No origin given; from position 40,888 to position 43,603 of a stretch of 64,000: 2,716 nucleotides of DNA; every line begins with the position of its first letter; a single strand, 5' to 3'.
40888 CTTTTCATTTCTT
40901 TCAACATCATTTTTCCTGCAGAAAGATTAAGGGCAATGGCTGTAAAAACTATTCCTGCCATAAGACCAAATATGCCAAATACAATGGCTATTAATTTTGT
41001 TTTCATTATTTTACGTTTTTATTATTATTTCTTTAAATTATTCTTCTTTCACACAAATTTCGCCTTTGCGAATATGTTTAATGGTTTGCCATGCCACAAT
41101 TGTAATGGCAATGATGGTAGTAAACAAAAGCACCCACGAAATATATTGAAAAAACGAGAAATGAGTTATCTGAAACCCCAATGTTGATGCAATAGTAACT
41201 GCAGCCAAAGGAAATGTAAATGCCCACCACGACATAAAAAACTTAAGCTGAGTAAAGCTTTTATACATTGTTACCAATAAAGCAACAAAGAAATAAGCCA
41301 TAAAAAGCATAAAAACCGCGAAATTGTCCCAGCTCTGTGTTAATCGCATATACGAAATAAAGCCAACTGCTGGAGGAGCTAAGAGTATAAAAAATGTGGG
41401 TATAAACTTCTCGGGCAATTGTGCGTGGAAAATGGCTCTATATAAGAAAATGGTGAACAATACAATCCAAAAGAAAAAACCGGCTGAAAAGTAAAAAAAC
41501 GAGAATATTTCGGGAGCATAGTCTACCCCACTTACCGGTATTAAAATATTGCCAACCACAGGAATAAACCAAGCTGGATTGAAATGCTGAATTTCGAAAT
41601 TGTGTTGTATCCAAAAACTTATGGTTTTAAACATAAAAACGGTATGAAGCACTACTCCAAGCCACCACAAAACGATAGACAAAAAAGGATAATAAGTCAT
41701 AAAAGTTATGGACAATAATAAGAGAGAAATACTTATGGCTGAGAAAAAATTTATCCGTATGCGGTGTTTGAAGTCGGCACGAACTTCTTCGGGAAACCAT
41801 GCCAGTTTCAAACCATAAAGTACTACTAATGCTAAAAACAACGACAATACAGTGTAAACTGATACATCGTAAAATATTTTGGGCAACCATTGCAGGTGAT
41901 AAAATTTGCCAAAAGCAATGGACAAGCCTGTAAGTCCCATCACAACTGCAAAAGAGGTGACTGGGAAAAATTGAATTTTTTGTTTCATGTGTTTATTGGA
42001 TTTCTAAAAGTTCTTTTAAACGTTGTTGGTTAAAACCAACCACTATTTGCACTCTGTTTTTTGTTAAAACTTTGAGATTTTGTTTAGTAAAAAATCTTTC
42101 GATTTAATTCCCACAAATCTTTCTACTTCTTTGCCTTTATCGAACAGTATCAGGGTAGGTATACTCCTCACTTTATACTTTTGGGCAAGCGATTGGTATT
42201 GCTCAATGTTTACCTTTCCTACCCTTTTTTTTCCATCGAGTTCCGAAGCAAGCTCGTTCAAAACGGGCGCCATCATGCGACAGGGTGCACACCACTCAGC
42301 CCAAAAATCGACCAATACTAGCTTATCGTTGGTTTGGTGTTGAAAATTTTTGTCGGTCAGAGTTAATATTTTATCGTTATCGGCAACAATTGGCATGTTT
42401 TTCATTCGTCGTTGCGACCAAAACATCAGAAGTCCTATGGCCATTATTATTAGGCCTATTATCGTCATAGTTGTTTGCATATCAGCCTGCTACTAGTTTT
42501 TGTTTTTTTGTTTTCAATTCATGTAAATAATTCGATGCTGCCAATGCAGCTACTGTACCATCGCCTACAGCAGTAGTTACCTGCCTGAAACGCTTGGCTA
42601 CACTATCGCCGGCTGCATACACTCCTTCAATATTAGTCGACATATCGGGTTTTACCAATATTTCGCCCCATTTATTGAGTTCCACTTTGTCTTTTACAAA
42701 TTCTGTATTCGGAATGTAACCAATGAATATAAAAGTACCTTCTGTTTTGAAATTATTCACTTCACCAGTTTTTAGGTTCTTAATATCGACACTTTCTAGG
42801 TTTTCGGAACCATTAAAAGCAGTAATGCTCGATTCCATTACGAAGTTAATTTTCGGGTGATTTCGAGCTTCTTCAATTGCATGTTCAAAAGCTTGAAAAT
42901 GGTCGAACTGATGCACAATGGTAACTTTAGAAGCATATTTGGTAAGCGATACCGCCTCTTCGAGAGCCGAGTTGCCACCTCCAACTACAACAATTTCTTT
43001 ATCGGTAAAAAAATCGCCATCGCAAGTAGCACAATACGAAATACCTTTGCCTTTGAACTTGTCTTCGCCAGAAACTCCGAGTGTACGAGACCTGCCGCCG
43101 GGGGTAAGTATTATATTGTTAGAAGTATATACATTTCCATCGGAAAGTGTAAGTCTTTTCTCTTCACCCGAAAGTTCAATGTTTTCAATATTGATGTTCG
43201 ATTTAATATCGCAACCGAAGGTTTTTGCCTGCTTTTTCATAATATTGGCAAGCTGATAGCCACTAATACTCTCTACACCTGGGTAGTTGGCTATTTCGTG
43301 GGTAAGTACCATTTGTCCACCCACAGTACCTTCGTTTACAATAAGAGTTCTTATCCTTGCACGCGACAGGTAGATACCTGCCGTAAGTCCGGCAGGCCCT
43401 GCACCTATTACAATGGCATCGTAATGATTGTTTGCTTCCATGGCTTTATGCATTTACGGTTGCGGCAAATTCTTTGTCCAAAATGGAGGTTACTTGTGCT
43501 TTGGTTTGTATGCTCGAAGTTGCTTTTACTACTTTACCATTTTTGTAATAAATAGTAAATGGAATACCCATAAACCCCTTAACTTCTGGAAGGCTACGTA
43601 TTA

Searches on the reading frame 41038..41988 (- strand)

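Call 75: search_protein_families(library=ncbifam, proteins=[window:41038-41988:-], max_evalue=1e-10)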
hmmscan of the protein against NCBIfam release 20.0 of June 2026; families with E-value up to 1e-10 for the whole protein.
window:41038-41988:- (316 aa): 2 families
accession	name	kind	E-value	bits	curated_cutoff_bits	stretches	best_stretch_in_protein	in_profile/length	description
TIGR00816.1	tdt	subfamily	4.3e-44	151.2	237.25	1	8-308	1-319/320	tellurite-resistance/dicarboxylate transporter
NF008032.0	PRK10764.1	equivalog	4.5e-33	114.9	342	1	3-315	4-318/328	dicarboxylate transporter/tellurite-resistance protein TehA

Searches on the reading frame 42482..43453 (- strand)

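Call 75: search_protein_families(library=ncbifam, proteins=[window:42482-43453:-], max_evalue=1e-10)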
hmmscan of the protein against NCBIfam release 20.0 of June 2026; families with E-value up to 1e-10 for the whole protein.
window:42482-43453:- (323 aa): 26 families (the best 25 are shown)
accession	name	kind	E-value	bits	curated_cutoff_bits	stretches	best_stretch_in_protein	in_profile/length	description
TIGR01292.1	TRX_reduct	equivalog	1.3e-102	342.6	343.45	1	11-310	1-300/300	thioredoxin-disulfide reductase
TIGR03143.1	AhpF_homolog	hypoth_equivalog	1.1e-98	331.2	687.65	1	8-316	2-314/555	putative alkyl hydroperoxide reductase F subunit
TIGR03140.1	AhpF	equivalog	3.4e-79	266.7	502.9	1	3-310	205-512/515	alkyl hydroperoxide reductase subunit F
NF007614.0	PRK10262.1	equivalog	2.9e-50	171.2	644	1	6-314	2-318/321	thioredoxin-disulfide reductase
TIGR04018.1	Bthiol_YpdA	hypoth_equivalog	1e-22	80.4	339.9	1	77-287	81-290/316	YpdA family putative bacillithiol disulfide reductase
TIGR01350.1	lipoamide_DH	equivalog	3.9e-22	78.6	408.8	1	91-308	118-331/461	dihydrolipoyl dehydrogenase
NF004945.0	PRK06292.2-3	equivalog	3.6e-19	69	494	1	10-287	3-307/457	dihydrolipoyl dehydrogenase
TIGR02053.1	MerA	equivalog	6.3e-17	61.7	454.45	1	100-307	118-329/465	mercury(II) reductase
TIGR03385.1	CoA_CoA_reduc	equivalog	1.6e-15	56.8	578.8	1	74-290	64-288/439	CoA-disulfide reductase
NF004992.0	PRK06370.1-4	equivalog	1.9e-15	56.3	629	0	105-286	127-311/459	FAD-containing oxidoreductase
NF009410.0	PRK12771.1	subfamily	2.3e-14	52.9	516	1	14-317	142-452/566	NAD(P)-binding protein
NF003585.0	PRK05249.1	equivalog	2.7e-14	52.7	465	0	7-50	3-47/464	Si-specific NAD(P)(+) transhydrogenase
NF004776.0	PRK06116.1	equivalog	5e-14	52.1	480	0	98-301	120-320/450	glutathione-disulfide reductase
NF041853.1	hythiocyan_redase_MerA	equivalog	6.1e-14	51.7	650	1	149-284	158-294/440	hypothiocyanous acid reductase MerA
NF004990.0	PRK06370.1-1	equivalog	7e-14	51.4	842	0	105-288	127-313/459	FAD-containing oxidoreductase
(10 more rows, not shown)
